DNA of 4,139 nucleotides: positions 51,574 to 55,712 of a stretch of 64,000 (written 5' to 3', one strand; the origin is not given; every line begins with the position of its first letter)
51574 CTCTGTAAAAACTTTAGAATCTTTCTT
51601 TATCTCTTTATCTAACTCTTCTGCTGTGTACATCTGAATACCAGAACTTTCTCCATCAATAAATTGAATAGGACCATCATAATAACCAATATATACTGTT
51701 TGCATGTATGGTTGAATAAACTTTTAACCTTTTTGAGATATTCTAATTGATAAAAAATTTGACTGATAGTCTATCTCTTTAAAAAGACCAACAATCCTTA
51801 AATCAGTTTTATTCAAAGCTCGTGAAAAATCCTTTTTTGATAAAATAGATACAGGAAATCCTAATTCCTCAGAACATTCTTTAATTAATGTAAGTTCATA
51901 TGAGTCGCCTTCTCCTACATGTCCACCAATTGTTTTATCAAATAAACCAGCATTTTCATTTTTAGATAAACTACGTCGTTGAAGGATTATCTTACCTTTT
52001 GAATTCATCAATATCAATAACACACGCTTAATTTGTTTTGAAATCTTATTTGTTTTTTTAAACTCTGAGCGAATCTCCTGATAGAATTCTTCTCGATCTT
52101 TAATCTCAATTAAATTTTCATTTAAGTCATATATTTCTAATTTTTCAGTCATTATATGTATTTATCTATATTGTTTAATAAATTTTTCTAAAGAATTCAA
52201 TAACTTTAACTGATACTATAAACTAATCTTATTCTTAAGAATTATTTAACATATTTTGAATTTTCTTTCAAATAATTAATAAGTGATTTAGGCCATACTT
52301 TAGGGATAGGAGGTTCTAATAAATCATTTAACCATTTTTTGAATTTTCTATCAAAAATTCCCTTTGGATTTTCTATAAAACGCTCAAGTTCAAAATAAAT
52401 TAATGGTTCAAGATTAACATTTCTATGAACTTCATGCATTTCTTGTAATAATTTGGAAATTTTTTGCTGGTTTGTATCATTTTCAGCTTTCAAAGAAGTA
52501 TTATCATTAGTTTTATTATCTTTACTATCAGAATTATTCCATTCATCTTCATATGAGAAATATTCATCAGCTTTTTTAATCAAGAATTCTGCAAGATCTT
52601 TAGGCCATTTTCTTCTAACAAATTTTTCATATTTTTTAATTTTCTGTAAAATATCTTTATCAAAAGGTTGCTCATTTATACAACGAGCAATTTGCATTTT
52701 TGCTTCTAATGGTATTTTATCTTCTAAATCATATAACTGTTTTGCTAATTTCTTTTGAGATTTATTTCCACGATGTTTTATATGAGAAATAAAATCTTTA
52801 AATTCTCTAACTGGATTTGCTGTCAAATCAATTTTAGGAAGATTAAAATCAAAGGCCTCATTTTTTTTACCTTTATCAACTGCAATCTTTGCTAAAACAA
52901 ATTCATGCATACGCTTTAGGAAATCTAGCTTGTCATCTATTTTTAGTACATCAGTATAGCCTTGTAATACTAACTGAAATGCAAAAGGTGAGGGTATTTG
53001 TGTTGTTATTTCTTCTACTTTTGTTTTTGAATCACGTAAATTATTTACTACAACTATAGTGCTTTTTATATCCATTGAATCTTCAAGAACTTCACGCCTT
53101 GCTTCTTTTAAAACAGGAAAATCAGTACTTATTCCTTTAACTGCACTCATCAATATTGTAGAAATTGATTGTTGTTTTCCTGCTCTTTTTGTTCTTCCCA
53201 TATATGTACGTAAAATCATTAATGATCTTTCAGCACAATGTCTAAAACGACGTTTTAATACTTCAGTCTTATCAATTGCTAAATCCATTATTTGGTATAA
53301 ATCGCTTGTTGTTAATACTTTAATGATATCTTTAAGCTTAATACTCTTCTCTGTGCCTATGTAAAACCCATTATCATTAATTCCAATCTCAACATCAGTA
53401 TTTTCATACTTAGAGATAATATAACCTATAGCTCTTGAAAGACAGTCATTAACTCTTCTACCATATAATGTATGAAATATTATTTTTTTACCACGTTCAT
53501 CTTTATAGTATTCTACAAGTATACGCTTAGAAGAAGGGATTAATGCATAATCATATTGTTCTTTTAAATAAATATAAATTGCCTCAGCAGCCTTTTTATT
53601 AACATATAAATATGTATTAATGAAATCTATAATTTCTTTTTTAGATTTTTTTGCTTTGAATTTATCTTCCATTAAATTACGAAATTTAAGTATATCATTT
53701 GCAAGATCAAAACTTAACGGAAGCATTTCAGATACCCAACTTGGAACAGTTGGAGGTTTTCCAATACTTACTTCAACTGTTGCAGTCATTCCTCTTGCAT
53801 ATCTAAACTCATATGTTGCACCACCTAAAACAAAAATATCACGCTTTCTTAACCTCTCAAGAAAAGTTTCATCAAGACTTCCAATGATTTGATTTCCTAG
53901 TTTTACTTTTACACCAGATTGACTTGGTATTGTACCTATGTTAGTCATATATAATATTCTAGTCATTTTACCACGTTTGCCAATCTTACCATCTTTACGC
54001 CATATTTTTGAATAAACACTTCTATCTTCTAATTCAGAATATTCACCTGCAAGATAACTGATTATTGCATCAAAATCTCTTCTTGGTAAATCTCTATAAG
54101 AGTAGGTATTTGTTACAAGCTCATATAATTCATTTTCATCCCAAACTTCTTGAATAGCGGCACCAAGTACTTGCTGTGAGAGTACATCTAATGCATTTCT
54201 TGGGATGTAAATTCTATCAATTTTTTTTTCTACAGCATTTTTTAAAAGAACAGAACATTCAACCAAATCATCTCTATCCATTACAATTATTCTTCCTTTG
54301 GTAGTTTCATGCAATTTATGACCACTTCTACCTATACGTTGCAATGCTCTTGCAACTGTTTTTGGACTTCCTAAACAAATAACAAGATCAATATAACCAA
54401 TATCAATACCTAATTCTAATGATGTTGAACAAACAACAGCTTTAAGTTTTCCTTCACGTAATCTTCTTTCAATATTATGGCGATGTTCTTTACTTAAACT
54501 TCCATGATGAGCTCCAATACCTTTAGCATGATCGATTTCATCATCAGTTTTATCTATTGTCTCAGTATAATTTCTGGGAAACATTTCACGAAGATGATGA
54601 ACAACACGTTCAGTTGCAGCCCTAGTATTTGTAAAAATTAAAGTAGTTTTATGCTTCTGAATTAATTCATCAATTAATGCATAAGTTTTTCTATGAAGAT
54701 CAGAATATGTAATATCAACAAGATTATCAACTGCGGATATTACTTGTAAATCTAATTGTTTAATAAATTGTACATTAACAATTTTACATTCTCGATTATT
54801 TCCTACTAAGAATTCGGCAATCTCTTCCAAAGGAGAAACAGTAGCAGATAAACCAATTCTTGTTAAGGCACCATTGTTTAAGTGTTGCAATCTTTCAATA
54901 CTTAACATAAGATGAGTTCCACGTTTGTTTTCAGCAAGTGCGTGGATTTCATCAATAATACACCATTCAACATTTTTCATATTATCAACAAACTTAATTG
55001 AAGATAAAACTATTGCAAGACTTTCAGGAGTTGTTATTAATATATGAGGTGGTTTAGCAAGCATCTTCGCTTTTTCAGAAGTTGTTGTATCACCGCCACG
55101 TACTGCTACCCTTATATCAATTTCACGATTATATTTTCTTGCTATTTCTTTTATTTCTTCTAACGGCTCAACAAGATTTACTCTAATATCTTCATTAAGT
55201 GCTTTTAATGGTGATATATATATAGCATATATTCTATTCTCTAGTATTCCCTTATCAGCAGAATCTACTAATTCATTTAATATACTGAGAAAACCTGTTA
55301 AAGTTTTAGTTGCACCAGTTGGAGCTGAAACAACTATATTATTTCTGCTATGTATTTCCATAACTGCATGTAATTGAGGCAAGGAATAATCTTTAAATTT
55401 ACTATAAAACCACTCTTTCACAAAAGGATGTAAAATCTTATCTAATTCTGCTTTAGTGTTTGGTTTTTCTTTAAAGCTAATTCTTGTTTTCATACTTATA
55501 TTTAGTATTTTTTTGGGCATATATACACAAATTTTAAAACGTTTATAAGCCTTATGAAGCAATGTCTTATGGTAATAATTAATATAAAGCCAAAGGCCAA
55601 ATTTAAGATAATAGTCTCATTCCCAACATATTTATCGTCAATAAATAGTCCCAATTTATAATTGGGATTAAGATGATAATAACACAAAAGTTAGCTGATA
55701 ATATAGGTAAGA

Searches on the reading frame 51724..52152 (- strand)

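Call 88: search_protein_families(library=pfam, max_evalue=0.001, proteins=[window:51724-52152:-])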
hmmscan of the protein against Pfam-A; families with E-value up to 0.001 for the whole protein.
window:51724-52152:- (142 aa): 1 family
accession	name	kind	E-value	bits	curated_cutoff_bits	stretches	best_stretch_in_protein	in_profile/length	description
PF00293.34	NUDIX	-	2.3e-10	41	21.1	1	42-105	4-67/134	NUDIX domain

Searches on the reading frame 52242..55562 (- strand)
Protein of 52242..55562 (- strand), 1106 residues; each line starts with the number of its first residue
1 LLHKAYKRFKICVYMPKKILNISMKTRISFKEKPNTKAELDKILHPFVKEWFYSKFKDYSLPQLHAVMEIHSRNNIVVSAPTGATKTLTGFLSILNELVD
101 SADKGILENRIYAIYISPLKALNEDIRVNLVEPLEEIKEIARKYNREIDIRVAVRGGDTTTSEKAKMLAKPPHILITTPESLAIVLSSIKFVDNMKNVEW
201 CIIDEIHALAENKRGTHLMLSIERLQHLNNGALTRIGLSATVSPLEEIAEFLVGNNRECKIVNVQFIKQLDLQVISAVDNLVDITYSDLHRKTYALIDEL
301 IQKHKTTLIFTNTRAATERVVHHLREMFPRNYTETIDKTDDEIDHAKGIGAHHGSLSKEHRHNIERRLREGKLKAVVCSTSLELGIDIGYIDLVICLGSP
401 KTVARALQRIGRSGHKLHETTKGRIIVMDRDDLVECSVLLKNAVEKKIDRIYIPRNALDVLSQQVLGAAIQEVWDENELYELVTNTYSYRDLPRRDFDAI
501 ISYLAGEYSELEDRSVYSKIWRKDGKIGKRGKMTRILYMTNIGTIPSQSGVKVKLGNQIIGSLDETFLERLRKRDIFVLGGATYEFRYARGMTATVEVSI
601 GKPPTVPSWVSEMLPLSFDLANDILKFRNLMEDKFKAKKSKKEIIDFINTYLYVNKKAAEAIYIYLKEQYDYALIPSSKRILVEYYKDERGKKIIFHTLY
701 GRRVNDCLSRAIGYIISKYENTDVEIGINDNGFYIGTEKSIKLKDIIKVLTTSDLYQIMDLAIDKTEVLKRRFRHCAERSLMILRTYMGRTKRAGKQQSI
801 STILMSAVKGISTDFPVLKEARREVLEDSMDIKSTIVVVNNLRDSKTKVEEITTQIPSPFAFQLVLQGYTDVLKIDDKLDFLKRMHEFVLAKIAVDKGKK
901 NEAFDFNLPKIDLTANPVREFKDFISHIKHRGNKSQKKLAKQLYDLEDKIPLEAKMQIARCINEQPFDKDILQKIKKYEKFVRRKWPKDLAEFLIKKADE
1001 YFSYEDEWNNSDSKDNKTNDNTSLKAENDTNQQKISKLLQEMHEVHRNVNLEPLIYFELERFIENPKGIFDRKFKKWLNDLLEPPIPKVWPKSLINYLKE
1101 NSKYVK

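Call 12: search_protein_families(library=pfam, max_evalue=0.001, proteins=[window:52242-55562:-])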
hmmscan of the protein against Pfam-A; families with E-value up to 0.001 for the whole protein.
window:52242-55562:- (1106 aa): 5 families
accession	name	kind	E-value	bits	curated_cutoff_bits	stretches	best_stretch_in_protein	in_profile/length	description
PF08494.16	DEAD_assoc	-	4.1e-52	177.2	23.5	1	675-861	1-191/191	DEAD/H associated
PF19306.5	WH_Lhr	-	2e-31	109.1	27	1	444-604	4-166/168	Large helicase-related protein, winged helix domain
PF00270.35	DEAD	-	1.5e-26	93.6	26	1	63-246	4-165/167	DEAD/DEAH box helicase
PF00271.37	Helicase_C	-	6e-17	62.3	23.5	1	296-414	5-107/110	Helicase conserved C-terminal domain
PF04851.21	ResIII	-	3.1e-07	30.9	22.5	1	71-242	21-162/164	Type III restriction enzyme, res subunit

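Call 90: find_homologous_proteins(query=window:52242-55562:-, max_evalue=1e-50)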
Query window:52242-55562:- (1106 aa): 8000 proteins with E <= 1e-50 among 8000 candidates; the best 120 are listed.
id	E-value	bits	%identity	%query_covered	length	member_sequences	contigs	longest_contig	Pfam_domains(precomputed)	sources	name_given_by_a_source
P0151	0.0e+0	2135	86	98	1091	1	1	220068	PF00270.36,PF00271.38,PF19306.6,PF08494.17,PF04851.22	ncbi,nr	ncbi:ATP-dependent helicase [Candidatus Woesearchaeota archaeon]|nr:ATP-dependent helicase [Candidat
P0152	0.0e+0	1884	76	98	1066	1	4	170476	PF00270.36,PF00271.38,PF19306.6,PF08494.17,PF04851.22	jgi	-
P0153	0.0e+0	1851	75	98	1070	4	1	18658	PF00270.36,PF00271.38,PF19306.6,PF08494.17,PF04851.22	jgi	-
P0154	0.0e+0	1788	73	97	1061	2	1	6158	PF00270.36,PF00271.38,PF19306.6,PF08494.17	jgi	jgi:ATP-dependent helicase Lhr and Lhr-like helicase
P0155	0.0e+0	1785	73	98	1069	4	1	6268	PF00270.36,PF00271.38,PF22590.3,PF19306.6,PF08494.17,PF04851.22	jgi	jgi:ATP-dependent helicase Lhr and Lhr-like helicase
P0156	0.0e+0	1691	69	97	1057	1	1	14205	PF00270.36,PF00271.38,PF19306.6,PF08494.17,PF04851.22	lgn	-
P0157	0.0e+0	1661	67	70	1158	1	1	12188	PF00270.36,PF00271.38,PF19306.6,PF08494.17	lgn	-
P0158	0.0e+0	1648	68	98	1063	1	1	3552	PF00270.36,PF00271.38,PF19306.6,PF08494.17,PF04851.22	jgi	-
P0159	0.0e+0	1304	61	88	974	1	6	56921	PF00270.36,PF00271.38,PF19306.6,PF08494.17,PF04851.22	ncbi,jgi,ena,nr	ncbi:ATP-dependent helicase [Candidatus Woesearchaeota archaeon]|nr:ATP-dependent helicase [Candidat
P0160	0.0e+0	1302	56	96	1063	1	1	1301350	PF00270.36,PF00271.38,PF22590.3,PF19306.6,PF08494.17,PF04851.22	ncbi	-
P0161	0.0e+0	1297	55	97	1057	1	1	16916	PF00270.36,PF00271.38,PF19306.6,PF08494.17,PF04851.22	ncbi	-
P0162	0.0e+0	1292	60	88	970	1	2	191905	PF00270.36,PF00271.38,PF22590.3,PF19306.6,PF08494.17,PF04851.22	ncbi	-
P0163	0.0e+0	1291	60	88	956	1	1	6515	PF00270.36,PF00271.38,PF19306.6,PF08494.17,PF04851.22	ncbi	-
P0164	0.0e+0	1288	60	89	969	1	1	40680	PF00270.36,PF00271.38,PF19306.6,PF08494.17,PF04851.22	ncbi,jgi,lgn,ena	-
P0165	0.0e+0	1287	60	89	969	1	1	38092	PF00270.36,PF00271.38,PF19306.6,PF08494.17,PF04851.22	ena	-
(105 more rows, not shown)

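Call 91: find_encoding_contigs(protein=P0151, flank=3000, max_places=1)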
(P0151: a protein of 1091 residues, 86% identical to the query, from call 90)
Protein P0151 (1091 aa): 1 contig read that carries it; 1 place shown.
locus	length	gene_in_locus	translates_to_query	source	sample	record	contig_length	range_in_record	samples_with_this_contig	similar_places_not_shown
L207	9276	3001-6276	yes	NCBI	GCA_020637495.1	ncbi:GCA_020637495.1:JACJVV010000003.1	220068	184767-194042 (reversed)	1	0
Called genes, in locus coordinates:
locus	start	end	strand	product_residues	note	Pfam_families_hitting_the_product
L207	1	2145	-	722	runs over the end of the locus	PF00324:AA_permease, PF13520:AA_permease_2, PF03522:SLC12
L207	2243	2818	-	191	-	-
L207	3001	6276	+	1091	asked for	PF04851:ResIII (weak), PF00270:DEAD, PF00271:Helicase_C, PF19306:WHD_Lhr, PF08494:DEAD_assoc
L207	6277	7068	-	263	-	PF01734:Patatin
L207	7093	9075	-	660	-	PF01978:TrmB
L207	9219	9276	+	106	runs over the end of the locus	-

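Call 92: find_encoding_contigs(protein=P0152, flank=3000, max_places=1)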
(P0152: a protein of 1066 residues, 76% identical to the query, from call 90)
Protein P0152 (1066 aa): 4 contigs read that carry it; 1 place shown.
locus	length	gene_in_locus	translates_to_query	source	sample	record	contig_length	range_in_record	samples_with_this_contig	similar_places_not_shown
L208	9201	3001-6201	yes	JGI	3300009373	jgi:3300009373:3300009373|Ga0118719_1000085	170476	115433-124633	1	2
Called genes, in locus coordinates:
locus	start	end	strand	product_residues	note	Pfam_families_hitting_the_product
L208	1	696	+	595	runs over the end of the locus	PF04675:DNA_ligase_A_N, PF01068:DNA_ligase_A_M, PF04679:DNA_ligase_A_C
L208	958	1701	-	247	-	PF13679:Methyltransf_32 (weak), PF08241:Methyltransf_11, PF13649:Methyltransf_25, PF13847:Methyltransf_31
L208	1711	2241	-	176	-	PF14018:DUF4234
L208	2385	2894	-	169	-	-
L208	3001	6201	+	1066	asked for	PF04851:ResIII (weak), PF00270:DEAD, PF00271:Helicase_C, PF19306:WHD_Lhr, PF08494:DEAD_assoc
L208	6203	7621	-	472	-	PF04107:GCS2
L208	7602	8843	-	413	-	PF00282:Pyridoxal_deC, PF00266:Aminotran_5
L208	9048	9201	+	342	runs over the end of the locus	PF13412:HTH_24 (faint), PF13404:HTH_AsnC-type (weak)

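Call 93: find_encoding_contigs(protein=P0153, flank=3000, max_places=1)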
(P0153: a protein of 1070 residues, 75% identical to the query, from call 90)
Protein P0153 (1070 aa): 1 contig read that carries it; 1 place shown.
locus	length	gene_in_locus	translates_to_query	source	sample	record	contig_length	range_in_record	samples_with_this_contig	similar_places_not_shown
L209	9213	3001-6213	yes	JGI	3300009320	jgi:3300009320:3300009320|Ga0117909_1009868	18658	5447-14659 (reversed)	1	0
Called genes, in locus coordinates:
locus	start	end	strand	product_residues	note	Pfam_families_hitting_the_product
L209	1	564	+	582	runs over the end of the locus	PF04675:DNA_ligase_A_N, PF01068:DNA_ligase_A_M, PF04679:DNA_ligase_A_C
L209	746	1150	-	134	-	PF00072:Response_reg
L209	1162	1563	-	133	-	PF00072:Response_reg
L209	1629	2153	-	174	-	PF14018:DUF4234, PF18936:DUF5684 (weak)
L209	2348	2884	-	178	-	-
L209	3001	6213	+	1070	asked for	PF04851:ResIII (weak), PF00270:DEAD, PF00271:Helicase_C, PF19306:WHD_Lhr, PF08494:DEAD_assoc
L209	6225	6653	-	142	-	-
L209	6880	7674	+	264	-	-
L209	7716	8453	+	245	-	PF00149:Metallophos, PF12850:Metallophos_2 (weak)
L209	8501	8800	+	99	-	-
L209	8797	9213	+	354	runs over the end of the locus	-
